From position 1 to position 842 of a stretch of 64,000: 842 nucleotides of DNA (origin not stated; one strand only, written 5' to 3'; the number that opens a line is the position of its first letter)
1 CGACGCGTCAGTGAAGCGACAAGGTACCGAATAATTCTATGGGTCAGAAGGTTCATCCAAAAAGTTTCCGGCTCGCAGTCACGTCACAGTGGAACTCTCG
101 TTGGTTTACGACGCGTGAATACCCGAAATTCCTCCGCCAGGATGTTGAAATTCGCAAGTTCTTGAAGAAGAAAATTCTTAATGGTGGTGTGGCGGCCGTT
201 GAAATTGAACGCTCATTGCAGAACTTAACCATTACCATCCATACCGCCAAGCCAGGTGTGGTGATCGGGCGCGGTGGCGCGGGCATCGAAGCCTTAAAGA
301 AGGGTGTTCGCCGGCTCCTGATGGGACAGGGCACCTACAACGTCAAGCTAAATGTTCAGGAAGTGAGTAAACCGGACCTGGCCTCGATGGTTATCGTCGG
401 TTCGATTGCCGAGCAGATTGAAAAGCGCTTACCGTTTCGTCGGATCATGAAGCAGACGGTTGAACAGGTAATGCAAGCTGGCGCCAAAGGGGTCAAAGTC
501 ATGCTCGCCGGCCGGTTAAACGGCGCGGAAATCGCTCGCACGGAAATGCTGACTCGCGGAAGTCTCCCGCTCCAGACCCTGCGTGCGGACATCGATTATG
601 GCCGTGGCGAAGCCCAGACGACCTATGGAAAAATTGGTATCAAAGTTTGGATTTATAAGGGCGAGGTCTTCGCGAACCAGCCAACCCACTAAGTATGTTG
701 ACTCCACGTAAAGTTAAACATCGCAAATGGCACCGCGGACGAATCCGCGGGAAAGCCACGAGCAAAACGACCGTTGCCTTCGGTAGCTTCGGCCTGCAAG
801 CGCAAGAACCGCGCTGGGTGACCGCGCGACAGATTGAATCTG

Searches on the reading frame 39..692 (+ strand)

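Call 8: search_protein_families(library=pfam, proteins=[window:39-692:+], max_evalue=0.0001)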
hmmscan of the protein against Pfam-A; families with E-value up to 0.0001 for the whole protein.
window:39-692:+ (217 aa): 2 families
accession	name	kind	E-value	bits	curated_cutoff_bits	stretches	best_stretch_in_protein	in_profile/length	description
PF00189.25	Ribosomal_S3_C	-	3.3e-35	120.9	34.1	1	123-205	1-83/83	Ribosomal protein S3, C-terminal domain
PF07650.23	KH_2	-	1.1e-17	64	22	1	37-113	1-77/78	KH domain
